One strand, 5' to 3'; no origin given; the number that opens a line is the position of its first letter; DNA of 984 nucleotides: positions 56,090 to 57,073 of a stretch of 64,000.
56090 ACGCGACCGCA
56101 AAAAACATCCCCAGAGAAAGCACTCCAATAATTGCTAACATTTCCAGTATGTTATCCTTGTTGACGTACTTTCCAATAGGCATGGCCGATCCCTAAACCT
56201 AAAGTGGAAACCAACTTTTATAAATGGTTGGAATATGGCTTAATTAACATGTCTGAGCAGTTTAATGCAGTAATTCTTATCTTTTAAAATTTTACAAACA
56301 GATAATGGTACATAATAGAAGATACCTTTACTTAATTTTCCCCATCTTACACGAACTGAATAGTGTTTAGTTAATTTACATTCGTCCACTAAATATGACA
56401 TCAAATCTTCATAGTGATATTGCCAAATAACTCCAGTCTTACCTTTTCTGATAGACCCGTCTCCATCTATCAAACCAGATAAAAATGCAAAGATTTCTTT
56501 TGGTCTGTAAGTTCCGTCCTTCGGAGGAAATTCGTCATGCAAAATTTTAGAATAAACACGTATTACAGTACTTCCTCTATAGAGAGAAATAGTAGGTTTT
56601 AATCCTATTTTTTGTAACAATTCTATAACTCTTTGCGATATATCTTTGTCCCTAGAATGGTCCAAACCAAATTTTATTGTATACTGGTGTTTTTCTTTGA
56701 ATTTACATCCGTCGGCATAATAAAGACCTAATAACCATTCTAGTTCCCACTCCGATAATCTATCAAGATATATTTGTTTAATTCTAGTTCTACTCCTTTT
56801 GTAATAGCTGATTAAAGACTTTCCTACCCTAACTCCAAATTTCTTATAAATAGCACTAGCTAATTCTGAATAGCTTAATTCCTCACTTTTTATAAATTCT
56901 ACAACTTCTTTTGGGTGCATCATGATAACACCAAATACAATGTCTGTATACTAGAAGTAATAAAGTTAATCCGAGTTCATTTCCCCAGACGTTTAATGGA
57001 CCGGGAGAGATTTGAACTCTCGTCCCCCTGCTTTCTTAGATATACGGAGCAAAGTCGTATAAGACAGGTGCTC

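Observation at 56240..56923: Free-standing double-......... endonuclease gene 77 nt downstream of the intron-containing tRNA-Ile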

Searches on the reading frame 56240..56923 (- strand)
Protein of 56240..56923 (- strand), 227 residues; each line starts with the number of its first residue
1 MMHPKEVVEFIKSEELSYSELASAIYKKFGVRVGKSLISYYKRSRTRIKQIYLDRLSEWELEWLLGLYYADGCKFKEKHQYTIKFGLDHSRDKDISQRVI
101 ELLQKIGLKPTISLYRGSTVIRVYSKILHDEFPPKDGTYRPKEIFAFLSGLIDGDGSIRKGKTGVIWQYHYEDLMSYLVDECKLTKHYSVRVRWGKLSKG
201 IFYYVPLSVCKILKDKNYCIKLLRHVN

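Call 4: search_protein_families(library=pfam, proteins=[window:56240-56923:-], max_evalue=1)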
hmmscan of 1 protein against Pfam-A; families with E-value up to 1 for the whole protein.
window:56240-56923:- (227 aa): 2 families
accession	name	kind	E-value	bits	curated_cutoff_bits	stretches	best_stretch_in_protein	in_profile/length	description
PF14528.11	LAGLIDADG_3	-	3.2e-10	40.6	22.5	2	58-115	1-55/82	LAGLIDADG-like domain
PF05204.19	Hom_end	-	0.00082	19.9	21.1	1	146-164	16-34/110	Homing endonuclease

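Call 7: find_homologous_proteins(query=window:56240-56923:-)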
Query window:56240-56923:- (227 aa): 25 proteins with E <= 0.001 among 159 candidates.
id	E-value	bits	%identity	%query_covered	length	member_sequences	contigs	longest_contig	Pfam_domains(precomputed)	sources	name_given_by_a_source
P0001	7.1e-148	508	100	100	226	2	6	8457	PF14528.12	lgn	-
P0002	1.8e-70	255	58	97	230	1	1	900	PF14528.12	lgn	-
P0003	1.9e-70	255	57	99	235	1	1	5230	PF14528.12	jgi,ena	-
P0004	2.9e-66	241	54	98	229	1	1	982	PF14528.12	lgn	-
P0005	4.2e-66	241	53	98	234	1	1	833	PF14528.12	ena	-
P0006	1.5e-65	239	52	100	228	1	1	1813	PF14528.12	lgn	-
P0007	1.7e-65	239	53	96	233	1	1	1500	PF05204.20,PF14528.12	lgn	-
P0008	1.4e-62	229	53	98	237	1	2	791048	PF14528.12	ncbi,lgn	-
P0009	8.2e-54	201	44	99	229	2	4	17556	PF14528.12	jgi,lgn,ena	-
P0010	2.8e-51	192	55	78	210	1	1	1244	PF14528.12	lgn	-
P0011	3.2e-46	176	43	92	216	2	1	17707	PF14528.12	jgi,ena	-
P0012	1.4e-44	170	43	99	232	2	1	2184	PF14528.12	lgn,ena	-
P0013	2.7e-43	166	40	99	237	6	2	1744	PF14528.12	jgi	-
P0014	1.4e-41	161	42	98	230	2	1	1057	PF14528.12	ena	-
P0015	5.5e-41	159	39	93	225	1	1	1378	PF14528.12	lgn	-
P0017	1.2e-38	151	40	94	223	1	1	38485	PF14528.12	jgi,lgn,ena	-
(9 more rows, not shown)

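Call 8: search_solved_structures(query=window:56240-56923:-, max_evalue=10, show_alignments=3)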
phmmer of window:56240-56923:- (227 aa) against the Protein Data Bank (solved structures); distinct sequences matched with E-value up to 10: 1.
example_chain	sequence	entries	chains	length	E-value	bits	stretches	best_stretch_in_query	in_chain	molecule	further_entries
1mow_A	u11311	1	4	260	0.0023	20.9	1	63-169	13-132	chimera of homing endonuclease I-DmoI and DNA endonuclease I-CreI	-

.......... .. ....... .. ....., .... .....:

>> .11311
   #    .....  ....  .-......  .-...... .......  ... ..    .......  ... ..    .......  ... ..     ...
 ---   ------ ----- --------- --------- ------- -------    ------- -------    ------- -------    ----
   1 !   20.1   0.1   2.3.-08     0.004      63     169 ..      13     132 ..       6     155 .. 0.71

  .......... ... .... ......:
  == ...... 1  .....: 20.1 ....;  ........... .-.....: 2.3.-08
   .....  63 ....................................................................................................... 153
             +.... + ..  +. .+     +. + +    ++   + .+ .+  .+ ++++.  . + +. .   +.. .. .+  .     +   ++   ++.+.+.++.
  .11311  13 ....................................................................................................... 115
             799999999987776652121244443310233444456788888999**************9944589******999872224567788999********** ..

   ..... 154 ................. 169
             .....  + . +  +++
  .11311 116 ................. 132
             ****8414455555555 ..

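Call 9: find_encoding_contigs(protein=P0001, flank=6000, max_places=6)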
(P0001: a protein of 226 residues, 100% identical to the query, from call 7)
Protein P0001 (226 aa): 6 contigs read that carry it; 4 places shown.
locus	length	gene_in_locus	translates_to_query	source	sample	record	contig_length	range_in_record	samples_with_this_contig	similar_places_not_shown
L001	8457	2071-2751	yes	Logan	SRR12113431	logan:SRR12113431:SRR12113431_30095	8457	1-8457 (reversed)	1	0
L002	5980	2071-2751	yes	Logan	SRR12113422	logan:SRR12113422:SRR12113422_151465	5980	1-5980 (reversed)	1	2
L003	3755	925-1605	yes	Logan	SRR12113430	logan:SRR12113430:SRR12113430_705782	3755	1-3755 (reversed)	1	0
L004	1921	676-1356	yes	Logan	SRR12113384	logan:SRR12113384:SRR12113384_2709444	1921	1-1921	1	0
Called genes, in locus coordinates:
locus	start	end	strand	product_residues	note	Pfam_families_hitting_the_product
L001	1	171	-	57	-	?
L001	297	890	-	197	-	-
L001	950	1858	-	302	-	PF26553:PDDEXK_19, PF01381:HTH_3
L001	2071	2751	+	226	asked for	PF14528:LAGLIDADG_3 (faint)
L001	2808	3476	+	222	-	-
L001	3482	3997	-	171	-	PF03773:ArsP_1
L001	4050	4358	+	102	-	-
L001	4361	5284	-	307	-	PF23023:Anti-Pycsar_Apyc1, PF00753:Lactamase_B, PF12706:Lactamase_B_2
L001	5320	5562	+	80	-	-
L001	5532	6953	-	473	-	PF01909:NTP_transf_2, PF09249:tRNA_NucTransf2, PF21133:CAA_C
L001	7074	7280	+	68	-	-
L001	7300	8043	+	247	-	-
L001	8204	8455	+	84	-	?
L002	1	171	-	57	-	?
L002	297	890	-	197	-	-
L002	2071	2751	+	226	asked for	PF14528:LAGLIDADG_3 (faint)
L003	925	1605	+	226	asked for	PF14528:LAGLIDADG_3 (faint)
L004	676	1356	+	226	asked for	PF14528:LAGLIDADG_3 (faint)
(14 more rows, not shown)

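Call 10: find_encoding_contigs(protein=P0008, flank=6000, max_places=4)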
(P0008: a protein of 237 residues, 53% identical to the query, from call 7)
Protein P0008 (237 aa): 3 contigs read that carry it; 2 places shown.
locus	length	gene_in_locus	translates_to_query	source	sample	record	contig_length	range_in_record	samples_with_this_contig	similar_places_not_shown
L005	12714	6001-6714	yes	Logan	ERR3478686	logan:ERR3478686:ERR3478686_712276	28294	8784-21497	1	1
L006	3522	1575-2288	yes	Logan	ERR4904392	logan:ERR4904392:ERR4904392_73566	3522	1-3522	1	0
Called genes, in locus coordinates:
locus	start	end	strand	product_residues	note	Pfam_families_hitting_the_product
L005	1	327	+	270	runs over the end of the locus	PF00248:Aldo_ket_red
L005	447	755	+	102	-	-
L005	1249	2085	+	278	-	-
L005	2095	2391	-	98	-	PF03551:PadR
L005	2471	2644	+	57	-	-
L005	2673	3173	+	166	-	-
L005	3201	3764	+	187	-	PF01613:Flavin_Reduct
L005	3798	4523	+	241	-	PF02585:PIG-L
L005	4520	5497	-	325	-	PF00413:Peptidase_M10, PF07705:CARDB (faint)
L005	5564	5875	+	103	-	PF18898:DUF5654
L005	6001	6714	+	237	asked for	PF14528:LAGLIDADG_3 (faint)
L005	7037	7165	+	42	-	-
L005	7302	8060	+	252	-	-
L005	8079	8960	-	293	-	-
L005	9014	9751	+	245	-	-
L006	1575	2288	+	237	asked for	PF14528:LAGLIDADG_3 (faint)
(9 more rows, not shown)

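Call 11: find_encoding_contigs(protein=P0009, flank=6000, max_places=3)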
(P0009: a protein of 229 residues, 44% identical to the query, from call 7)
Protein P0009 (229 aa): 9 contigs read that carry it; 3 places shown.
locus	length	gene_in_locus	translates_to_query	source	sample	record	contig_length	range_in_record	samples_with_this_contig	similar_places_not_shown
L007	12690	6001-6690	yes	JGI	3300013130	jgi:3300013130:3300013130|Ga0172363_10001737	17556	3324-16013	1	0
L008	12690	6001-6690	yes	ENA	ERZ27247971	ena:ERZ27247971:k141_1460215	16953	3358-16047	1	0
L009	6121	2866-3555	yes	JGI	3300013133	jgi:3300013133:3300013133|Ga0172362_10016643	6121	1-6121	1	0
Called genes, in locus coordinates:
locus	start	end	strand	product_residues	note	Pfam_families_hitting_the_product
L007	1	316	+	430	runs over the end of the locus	PF00919:UPF0004, PF04055:Radical_SAM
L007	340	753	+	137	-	-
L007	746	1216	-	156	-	PF01986:DUF123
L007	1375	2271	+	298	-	PF00892:EamA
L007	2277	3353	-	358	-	PF04055:Radical_SAM, PF12836:HHH_3, PF00633:HHH (weak)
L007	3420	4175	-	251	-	PF01026:TatD_DNase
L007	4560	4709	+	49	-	-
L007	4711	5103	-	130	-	PF01201:Ribosomal_S8e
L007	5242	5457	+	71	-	PF01423:LSM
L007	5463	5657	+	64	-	PF01907:Ribosomal_L37e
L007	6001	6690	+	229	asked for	PF14528:LAGLIDADG_3 (faint)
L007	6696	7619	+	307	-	PF03747:ADP_ribosyl_GH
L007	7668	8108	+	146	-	PF00293:NUDIX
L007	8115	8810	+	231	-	PF00730:HhH-GPD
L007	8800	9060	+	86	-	PF03091:CutA1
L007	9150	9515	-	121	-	PF01797:Y1_Tnp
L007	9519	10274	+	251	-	PF00702:Hydrolase, PF13419:HAD_2, PF13242:Hydrolase_like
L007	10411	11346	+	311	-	-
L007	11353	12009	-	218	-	PF00406:ADK, PF13207:AAA_17, PF13238:AAA_18 (weak), PF05191:ADK_lid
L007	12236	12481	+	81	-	-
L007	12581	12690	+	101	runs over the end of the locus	-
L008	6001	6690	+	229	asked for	PF14528:LAGLIDADG_3 (faint)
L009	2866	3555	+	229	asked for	PF14528:LAGLIDADG_3 (faint)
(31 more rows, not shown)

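Call 12: find_encoding_contigs(protein=P0011, flank=6000, max_places=2)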
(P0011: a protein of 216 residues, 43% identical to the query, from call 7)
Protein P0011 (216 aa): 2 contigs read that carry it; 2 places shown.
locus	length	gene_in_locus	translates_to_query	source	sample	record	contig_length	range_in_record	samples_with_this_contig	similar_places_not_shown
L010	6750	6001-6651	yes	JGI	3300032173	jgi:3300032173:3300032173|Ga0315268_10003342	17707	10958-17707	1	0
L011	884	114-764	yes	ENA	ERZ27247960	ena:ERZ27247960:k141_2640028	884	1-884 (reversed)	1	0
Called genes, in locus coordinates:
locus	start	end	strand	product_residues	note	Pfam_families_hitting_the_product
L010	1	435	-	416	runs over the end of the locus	PF02308:MgtC, PF13194:DUF4010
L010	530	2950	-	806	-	PF13086:AAA_11, PF13245:AAA_19, PF13604:AAA_30, PF01443:Viral_helicase1 (faint), PF13086:AAA_11, PF13087:AAA_12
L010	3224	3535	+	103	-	-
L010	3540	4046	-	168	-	-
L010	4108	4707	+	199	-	PF07929:PRiA4_ORF3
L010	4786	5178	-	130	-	PF01201:Ribosomal_S8e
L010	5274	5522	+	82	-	PF01423:LSM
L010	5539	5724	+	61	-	PF01907:Ribosomal_L37e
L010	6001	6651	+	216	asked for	PF14528:LAGLIDADG_3 (faint)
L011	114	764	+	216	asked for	PF14528:LAGLIDADG_3 (faint)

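Call 13: find_encoding_contigs(protein=P0017, flank=6000, max_places=2)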
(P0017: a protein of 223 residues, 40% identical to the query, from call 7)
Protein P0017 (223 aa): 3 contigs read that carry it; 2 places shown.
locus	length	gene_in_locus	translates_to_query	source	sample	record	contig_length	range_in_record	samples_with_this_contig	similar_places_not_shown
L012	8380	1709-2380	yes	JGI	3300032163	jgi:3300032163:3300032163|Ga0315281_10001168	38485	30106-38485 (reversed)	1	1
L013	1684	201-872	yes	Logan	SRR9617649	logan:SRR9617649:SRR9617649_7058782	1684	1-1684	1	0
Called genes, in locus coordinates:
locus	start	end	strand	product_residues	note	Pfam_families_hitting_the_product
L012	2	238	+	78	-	?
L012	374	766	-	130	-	PF01201:Ribosomal_S8e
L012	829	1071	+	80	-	-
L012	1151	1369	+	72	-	PF14438:SM-ATX (weak), PF01423:LSM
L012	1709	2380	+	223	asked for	PF14528:LAGLIDADG_3 (faint)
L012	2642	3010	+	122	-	PF18898:DUF5654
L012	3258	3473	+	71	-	-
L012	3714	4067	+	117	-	PF00903:Glyoxalase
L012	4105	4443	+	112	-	-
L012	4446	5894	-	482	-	-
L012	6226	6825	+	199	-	PF09568:RE_MjaI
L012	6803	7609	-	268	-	PF01555:N6_N4_Mtase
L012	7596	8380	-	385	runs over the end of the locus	PF13610:DDE_Tnp_IS240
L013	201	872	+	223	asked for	PF14528:LAGLIDADG_3 (faint)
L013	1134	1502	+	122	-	PF18898:DUF5654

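Call 14: find_encoding_contigs(protein=P0003, flank=6000, max_places=2)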
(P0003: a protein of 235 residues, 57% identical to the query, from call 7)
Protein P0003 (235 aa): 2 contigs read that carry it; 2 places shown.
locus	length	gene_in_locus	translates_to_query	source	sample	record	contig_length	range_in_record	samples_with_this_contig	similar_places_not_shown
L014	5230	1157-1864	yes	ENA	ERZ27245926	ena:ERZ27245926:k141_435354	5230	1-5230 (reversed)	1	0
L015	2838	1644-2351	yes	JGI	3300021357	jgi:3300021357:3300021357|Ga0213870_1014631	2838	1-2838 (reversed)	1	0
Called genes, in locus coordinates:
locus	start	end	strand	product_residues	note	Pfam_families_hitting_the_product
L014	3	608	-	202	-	?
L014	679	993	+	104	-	PF18898:DUF5654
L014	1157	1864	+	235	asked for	PF14528:LAGLIDADG_3 (faint)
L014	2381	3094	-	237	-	PF06745:ATPase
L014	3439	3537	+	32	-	-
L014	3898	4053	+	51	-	PF23477:zf_Tbcl_2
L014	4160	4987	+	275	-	PF00483:NTP_transferase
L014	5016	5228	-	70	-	?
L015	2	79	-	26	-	?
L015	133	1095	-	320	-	PF00413:Peptidase_M10, PF07705:CARDB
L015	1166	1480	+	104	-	PF18898:DUF5654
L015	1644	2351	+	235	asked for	PF14528:LAGLIDADG_3 (faint)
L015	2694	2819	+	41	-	-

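Call 23: find_related_loci(query=A1, collection=viral_contigs, flank=4000)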
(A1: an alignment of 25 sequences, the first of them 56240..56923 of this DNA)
Query A1 (227 aa) in viral_contigs; peptide patterns used: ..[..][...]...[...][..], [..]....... (x = any residue, [..] = any of these).
195 stretches matched a pattern; 8 encode a relative of the query (tblastn E <= 1e-3); 8 distinct loci.
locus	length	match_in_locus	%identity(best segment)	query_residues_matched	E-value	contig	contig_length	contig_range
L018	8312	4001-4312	34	63-157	9e-12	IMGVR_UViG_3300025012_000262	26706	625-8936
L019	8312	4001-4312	34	63-157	9e-12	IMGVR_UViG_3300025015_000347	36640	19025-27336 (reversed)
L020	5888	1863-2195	35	63-160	5e-8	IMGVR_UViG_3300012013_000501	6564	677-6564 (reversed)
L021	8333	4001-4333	35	63-160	6e-8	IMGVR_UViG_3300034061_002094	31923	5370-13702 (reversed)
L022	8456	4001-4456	26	58-185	2e-5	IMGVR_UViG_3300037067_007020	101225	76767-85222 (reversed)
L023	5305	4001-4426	30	49-178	4e-5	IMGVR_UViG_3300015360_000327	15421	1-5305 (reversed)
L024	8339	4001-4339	26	60-160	4e-5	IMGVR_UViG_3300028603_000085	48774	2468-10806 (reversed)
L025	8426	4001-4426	30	49-178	4e-5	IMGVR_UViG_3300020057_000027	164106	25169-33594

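Call 29: find_related_loci(query=A1, collection=metagenome_contigs, flank=3000)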
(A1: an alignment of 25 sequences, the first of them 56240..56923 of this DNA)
Query A1 (227 aa) in metagenome_contigs; peptide patterns used: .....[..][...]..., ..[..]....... (x = any residue, [..] = any of these).
384 stretches matched a pattern; 121 encode a relative of the query (tblastn E <= 1e-3); the best 80 are kept; 80 distinct loci.
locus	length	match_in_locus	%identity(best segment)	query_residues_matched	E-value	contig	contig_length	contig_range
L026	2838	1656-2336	57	4-227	6e-76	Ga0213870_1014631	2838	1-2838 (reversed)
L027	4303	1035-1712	51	4-227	3e-73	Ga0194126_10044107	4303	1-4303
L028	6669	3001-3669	43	6-227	4e-55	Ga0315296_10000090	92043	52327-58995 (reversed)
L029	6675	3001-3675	44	1-225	4e-59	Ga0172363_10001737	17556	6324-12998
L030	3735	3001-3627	43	6-213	8e-52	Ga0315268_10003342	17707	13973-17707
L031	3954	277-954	43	6-224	5e-50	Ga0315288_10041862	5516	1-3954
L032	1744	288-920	42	1-203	1e-49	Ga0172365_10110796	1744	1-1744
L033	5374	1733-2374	40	9-222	4e-44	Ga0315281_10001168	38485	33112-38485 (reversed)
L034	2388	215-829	39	6-210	5e-43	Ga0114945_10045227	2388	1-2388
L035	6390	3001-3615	39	6-210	9e-43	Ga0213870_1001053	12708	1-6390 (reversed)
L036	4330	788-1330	41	4-179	1e-37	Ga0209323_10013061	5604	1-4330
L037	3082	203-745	41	4-179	3e-37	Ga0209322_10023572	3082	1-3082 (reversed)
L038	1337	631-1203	35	4-198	1e-37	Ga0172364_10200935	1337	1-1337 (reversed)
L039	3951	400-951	35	3-183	6e-36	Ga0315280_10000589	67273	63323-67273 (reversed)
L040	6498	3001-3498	41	4-167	1e-34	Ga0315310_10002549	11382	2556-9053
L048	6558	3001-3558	37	5-188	4e-32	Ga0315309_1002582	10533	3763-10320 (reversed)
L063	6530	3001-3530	35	4-176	3e-20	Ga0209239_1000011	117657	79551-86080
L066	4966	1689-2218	35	4-176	3e-20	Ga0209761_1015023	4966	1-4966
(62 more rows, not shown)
